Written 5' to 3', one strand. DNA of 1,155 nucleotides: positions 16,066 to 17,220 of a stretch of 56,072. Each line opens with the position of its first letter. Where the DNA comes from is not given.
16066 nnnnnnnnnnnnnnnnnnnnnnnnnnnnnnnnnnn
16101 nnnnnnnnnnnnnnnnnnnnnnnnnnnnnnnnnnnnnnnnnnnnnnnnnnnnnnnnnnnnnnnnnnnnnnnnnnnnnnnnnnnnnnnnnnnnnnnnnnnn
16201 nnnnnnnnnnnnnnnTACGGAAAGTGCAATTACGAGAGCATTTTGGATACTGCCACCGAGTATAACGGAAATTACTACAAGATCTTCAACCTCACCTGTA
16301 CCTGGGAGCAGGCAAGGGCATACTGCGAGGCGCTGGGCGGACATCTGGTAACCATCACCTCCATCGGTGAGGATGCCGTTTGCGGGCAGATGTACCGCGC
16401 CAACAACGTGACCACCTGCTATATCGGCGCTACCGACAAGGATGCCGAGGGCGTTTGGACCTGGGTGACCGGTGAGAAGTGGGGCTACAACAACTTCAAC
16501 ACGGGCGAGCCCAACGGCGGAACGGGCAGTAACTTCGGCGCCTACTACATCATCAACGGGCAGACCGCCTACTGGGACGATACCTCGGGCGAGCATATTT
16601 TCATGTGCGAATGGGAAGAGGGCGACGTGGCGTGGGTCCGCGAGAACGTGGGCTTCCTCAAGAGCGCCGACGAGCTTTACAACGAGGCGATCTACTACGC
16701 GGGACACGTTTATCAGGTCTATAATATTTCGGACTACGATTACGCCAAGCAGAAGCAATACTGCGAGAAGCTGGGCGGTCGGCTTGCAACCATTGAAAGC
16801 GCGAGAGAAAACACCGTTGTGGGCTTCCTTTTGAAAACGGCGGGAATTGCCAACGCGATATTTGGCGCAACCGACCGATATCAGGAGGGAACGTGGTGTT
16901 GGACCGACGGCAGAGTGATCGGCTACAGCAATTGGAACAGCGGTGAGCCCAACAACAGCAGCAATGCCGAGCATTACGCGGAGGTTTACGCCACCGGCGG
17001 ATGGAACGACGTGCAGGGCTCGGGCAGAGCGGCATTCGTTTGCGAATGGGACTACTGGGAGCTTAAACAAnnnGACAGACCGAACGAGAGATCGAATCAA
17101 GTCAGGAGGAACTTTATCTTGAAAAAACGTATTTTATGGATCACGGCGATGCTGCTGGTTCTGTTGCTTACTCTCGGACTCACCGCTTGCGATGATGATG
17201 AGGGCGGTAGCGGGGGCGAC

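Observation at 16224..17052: Two tandem bacterial C-type lectin domains retaining the EPN / WND calcium-sugar site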

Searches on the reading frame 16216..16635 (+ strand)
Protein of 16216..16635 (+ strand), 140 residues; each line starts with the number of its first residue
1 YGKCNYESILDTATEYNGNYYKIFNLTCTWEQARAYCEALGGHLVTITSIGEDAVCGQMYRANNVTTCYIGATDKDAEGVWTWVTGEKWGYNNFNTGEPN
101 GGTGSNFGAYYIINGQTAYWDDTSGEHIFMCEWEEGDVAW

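Call 7: search_solved_structures(query=window:16216-16635:+, max_evalue=0.001, show_alignments=3)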
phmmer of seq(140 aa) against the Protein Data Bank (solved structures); distinct sequences matched with E-value up to 0.001: 126 (the best 60 are shown).
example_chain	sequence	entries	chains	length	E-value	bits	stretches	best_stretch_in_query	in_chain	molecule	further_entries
7jpt_A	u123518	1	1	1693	1e-18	71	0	13-94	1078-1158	Lymphocyte antigen 75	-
7jpu_A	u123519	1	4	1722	1.1e-18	70.9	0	13-94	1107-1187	Lymphocyte antigen 75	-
7qsr_A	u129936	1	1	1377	1.8e-16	63.6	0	15-100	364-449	Secretory phospholipase A2 receptor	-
9wyt_J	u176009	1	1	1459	1.4e-13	54.2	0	27-95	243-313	yolk sac IgY receptor precursor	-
5ao5_A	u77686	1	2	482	2.6e-12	50.2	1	20-109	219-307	C-TYPE MANNOSE RECEPTOR 2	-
5ao6_A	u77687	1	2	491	2.8e-12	50.1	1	20-109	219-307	C-TYPE MANNOSE RECEPTOR 2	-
5e4k_A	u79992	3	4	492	2.8e-12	50.1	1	20-109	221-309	C-type mannose receptor 2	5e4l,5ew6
4m17_A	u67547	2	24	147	2.3e-10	43.8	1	21-132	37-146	Pulmonary surfactant-associated protein D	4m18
3g84_A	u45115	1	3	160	4e-10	43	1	21-132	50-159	Pulmonary surfactant-associated protein D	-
1b08_A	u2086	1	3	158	4.2e-10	43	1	21-132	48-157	PROTEIN (LUNG SURFACTANT PROTEIN D)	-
2ggu_A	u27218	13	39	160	4.4e-10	42.9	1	21-132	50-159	Pulmonary surfactant-associated protein D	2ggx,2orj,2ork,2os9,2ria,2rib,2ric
6jjj_A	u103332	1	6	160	5.6e-10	42.6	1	15-93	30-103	C-type lectin domain family 4 member F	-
1pw9_A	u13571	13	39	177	5.8e-10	42.5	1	21-132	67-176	Pulmonary surfactant-associated protein D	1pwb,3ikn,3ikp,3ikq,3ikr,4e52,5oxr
4dn8_A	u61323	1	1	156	7e-09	39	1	21-132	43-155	Pulmonary surfactant-associated protein D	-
6bbd_A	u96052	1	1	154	9.7e-09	38.5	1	21-132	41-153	Pulmonary surfactant-associated protein D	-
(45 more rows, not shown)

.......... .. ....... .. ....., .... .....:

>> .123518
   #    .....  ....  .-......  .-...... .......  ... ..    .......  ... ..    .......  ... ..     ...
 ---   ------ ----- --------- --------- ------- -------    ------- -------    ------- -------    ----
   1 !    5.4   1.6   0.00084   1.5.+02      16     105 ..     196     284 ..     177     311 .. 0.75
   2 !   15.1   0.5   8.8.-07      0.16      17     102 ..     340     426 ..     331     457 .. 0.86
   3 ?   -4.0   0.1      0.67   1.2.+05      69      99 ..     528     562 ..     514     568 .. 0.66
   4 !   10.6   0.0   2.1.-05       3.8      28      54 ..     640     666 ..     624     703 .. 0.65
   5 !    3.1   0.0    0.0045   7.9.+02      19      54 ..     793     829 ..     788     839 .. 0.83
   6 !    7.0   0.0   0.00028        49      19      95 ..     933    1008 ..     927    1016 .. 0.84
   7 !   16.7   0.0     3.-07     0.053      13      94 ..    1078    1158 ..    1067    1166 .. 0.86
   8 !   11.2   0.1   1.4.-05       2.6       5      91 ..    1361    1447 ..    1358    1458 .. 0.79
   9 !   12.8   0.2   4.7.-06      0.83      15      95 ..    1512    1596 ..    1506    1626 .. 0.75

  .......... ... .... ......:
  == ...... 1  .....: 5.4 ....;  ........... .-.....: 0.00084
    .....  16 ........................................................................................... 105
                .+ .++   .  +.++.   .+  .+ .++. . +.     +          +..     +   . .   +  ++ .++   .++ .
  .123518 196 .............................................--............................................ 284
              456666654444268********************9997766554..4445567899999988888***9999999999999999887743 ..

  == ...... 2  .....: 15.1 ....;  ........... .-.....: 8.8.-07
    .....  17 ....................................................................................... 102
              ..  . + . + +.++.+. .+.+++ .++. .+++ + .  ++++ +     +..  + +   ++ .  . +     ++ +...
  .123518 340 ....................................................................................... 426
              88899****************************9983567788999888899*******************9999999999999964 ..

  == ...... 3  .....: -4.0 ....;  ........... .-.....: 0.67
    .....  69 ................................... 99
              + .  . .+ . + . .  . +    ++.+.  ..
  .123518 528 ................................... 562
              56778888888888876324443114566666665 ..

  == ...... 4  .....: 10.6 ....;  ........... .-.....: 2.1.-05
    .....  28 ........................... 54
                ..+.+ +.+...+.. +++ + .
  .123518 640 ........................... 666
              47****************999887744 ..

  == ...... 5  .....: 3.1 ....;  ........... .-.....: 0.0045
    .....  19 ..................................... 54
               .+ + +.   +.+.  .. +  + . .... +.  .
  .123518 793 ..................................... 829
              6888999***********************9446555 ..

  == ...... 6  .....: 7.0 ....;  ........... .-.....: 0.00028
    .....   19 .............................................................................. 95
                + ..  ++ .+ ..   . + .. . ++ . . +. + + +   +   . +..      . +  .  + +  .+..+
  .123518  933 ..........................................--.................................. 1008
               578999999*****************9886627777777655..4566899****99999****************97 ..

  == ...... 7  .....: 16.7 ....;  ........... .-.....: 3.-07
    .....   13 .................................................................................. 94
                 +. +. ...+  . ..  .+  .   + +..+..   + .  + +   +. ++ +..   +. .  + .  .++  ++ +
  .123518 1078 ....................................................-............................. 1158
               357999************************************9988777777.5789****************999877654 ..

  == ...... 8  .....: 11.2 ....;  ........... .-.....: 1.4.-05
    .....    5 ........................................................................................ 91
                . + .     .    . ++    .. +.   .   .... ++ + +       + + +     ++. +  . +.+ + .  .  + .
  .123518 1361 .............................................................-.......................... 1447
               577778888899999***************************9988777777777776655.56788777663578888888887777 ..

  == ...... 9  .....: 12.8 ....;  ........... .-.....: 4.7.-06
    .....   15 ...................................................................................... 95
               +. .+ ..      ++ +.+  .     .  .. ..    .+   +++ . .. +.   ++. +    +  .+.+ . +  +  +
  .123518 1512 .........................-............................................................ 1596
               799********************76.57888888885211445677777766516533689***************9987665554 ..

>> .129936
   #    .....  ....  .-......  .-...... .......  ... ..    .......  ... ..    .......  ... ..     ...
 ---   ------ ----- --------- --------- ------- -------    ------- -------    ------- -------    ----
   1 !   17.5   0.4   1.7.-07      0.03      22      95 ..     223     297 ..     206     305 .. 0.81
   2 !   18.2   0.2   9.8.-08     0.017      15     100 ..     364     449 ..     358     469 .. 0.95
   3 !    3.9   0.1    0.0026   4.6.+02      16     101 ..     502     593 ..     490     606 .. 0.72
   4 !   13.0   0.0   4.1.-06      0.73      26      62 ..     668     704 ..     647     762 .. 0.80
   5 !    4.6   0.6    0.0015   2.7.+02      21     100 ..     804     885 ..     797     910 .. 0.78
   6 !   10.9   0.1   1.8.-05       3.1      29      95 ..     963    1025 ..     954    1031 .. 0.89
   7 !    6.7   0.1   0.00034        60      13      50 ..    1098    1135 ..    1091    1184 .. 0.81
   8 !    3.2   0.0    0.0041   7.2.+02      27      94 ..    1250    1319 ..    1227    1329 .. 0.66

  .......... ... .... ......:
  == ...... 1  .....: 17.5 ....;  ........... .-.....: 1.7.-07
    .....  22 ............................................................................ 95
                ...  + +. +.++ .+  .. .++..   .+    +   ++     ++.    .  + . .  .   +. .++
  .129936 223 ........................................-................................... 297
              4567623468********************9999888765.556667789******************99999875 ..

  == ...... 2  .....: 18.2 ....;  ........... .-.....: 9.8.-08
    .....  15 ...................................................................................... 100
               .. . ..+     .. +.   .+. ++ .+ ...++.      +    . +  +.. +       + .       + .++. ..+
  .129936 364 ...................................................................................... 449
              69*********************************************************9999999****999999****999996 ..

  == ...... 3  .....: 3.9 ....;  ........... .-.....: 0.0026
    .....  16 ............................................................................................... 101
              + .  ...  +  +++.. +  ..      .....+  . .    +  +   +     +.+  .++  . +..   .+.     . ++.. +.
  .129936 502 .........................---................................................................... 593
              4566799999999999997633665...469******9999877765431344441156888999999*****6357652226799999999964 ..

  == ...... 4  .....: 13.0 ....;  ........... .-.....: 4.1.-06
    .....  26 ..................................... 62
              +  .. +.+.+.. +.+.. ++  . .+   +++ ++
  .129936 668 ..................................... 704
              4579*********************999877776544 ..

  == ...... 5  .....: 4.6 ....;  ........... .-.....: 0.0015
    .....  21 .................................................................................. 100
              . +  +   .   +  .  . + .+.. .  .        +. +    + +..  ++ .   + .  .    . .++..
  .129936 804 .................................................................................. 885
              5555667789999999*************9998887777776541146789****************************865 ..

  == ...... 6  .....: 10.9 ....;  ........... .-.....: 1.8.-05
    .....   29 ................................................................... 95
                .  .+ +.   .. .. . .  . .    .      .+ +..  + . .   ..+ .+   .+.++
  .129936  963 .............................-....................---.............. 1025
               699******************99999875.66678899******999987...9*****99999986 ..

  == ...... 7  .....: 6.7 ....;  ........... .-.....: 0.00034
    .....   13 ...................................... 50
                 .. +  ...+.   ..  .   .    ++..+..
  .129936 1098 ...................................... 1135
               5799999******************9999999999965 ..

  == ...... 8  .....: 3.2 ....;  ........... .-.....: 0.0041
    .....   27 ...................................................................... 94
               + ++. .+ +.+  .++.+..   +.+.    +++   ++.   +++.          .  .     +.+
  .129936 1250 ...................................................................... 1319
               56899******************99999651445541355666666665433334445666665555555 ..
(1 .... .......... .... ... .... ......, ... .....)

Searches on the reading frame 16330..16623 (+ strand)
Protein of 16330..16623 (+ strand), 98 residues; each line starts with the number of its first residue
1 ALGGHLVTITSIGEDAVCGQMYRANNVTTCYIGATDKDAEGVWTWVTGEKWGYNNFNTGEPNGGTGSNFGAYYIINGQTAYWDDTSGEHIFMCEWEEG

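Call 21: search_solved_structures(query=window:16330-16623:+, max_evalue=0.01, show_alignments=5)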
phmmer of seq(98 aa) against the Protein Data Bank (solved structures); distinct sequences matched with E-value up to 0.01: 54.
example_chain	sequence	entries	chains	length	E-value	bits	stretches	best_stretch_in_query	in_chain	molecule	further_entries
4m17_A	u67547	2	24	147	2.8e-08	37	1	3-94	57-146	Pulmonary surfactant-associated protein D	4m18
3g84_A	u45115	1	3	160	4.7e-08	36.3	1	3-94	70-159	Pulmonary surfactant-associated protein D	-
1b08_A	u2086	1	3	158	5e-08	36.2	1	3-94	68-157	PROTEIN (LUNG SURFACTANT PROTEIN D)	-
2ggu_A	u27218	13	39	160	5.1e-08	36.2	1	3-94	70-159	Pulmonary surfactant-associated protein D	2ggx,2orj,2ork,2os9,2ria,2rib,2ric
1pw9_A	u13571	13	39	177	6.7e-08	35.8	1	3-94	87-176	Pulmonary surfactant-associated protein D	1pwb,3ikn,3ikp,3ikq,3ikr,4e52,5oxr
1hup_A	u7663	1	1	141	2.8e-06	30.6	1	29-95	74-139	MANNOSE-BINDING PROTEIN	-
4dn8_A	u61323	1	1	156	2.9e-06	30.5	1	3-94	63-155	Pulmonary surfactant-associated protein D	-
6bbd_A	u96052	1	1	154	4e-06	30.1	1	3-94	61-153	Pulmonary surfactant-associated protein D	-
6bbe_A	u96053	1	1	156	4.1e-06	30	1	3-94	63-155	Pulmonary surfactant-associated protein D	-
1rdi_1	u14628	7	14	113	9.6e-06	28.9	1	29-95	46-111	MANNOSE-BINDING PROTEIN-C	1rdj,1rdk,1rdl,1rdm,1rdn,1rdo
1bv4_A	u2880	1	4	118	1e-05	28.7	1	29-95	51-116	PROTEIN (MANNOSE-BINDING PROTEIN-C)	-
1kza_1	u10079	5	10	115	1.3e-05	28.4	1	29-94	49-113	MANNOSE-BINDING PROTEIN C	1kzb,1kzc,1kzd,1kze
1msb_A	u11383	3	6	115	2.2e-05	27.7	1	27-95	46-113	MANNOSE-BINDING PROTEIN-A | MANNOSE-BINDING PROTEIN A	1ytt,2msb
1kx0_A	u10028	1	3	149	2.5e-05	27.5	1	27-95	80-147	MANNOSE-BINDING PROTEIN A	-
6y0l_A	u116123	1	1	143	3e-05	27.3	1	25-68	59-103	Low affinity immunoglobulin epsilon Fc receptor membrane-bound form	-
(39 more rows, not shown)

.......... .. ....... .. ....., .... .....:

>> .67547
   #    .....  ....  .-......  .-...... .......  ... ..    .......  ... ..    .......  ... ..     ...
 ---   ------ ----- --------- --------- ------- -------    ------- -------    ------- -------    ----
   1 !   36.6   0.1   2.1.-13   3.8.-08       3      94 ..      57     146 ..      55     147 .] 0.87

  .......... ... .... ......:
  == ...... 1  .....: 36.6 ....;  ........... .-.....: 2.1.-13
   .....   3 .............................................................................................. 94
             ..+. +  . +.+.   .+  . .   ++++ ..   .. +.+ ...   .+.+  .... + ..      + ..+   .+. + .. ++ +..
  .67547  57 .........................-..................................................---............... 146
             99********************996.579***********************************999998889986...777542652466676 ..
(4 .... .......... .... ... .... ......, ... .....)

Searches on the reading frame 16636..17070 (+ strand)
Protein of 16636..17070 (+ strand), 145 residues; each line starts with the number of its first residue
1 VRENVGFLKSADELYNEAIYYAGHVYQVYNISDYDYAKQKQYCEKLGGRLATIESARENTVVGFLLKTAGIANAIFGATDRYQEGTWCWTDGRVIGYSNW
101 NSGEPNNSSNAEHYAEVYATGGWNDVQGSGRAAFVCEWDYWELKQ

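Call 8: search_solved_structures(query=window:16636-17070:+, max_evalue=0.001, show_alignments=3)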
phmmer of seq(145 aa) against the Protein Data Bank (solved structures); distinct sequences matched with E-value up to 0.001: 130 (the best 60 are shown).
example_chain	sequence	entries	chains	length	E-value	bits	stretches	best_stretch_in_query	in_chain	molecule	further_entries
7jpt_A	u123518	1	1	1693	2.5e-16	63.4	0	25-136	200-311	Lymphocyte antigen 75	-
7jpu_A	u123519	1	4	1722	3.6e-16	62.9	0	25-136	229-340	Lymphocyte antigen 75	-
9srk_A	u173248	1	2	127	9.8e-16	61.5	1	34-140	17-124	Collectin-11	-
5ao6_A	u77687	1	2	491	1.4e-15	61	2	32-137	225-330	C-TYPE MANNOSE RECEPTOR 2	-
5e4k_A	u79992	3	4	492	1.4e-15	61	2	32-137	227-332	C-type mannose receptor 2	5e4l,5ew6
5ao5_A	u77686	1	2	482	1.5e-15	60.9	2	32-137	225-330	C-TYPE MANNOSE RECEPTOR 2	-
4yli_A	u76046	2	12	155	1.8e-15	60.6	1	33-139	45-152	Collectin-11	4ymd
9wyt_J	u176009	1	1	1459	4.3e-15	59.4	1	24-137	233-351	yolk sac IgY receptor precursor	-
6ryg_A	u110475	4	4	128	6.9e-15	58.7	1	35-138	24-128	Conglutinin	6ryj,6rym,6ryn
4m17_A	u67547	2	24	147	1.3e-14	57.8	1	38-138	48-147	Pulmonary surfactant-associated protein D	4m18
3g84_A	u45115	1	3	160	1.9e-14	57.3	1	38-138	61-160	Pulmonary surfactant-associated protein D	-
4wqq_A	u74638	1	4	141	1.3e-13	54.6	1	50-138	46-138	Lectin CEL-I, N-acetyl-D-galactosamine-specific C-type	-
2ggu_A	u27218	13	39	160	1.6e-13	54.3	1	38-137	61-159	Pulmonary surfactant-associated protein D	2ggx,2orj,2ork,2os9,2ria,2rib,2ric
1b08_A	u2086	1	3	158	1.7e-13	54.2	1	37-137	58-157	PROTEIN (LUNG SURFACTANT PROTEIN D)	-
1kmb_1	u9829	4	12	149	2.2e-13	53.8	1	22-138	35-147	MANNOSE-BINDING PROTEIN-A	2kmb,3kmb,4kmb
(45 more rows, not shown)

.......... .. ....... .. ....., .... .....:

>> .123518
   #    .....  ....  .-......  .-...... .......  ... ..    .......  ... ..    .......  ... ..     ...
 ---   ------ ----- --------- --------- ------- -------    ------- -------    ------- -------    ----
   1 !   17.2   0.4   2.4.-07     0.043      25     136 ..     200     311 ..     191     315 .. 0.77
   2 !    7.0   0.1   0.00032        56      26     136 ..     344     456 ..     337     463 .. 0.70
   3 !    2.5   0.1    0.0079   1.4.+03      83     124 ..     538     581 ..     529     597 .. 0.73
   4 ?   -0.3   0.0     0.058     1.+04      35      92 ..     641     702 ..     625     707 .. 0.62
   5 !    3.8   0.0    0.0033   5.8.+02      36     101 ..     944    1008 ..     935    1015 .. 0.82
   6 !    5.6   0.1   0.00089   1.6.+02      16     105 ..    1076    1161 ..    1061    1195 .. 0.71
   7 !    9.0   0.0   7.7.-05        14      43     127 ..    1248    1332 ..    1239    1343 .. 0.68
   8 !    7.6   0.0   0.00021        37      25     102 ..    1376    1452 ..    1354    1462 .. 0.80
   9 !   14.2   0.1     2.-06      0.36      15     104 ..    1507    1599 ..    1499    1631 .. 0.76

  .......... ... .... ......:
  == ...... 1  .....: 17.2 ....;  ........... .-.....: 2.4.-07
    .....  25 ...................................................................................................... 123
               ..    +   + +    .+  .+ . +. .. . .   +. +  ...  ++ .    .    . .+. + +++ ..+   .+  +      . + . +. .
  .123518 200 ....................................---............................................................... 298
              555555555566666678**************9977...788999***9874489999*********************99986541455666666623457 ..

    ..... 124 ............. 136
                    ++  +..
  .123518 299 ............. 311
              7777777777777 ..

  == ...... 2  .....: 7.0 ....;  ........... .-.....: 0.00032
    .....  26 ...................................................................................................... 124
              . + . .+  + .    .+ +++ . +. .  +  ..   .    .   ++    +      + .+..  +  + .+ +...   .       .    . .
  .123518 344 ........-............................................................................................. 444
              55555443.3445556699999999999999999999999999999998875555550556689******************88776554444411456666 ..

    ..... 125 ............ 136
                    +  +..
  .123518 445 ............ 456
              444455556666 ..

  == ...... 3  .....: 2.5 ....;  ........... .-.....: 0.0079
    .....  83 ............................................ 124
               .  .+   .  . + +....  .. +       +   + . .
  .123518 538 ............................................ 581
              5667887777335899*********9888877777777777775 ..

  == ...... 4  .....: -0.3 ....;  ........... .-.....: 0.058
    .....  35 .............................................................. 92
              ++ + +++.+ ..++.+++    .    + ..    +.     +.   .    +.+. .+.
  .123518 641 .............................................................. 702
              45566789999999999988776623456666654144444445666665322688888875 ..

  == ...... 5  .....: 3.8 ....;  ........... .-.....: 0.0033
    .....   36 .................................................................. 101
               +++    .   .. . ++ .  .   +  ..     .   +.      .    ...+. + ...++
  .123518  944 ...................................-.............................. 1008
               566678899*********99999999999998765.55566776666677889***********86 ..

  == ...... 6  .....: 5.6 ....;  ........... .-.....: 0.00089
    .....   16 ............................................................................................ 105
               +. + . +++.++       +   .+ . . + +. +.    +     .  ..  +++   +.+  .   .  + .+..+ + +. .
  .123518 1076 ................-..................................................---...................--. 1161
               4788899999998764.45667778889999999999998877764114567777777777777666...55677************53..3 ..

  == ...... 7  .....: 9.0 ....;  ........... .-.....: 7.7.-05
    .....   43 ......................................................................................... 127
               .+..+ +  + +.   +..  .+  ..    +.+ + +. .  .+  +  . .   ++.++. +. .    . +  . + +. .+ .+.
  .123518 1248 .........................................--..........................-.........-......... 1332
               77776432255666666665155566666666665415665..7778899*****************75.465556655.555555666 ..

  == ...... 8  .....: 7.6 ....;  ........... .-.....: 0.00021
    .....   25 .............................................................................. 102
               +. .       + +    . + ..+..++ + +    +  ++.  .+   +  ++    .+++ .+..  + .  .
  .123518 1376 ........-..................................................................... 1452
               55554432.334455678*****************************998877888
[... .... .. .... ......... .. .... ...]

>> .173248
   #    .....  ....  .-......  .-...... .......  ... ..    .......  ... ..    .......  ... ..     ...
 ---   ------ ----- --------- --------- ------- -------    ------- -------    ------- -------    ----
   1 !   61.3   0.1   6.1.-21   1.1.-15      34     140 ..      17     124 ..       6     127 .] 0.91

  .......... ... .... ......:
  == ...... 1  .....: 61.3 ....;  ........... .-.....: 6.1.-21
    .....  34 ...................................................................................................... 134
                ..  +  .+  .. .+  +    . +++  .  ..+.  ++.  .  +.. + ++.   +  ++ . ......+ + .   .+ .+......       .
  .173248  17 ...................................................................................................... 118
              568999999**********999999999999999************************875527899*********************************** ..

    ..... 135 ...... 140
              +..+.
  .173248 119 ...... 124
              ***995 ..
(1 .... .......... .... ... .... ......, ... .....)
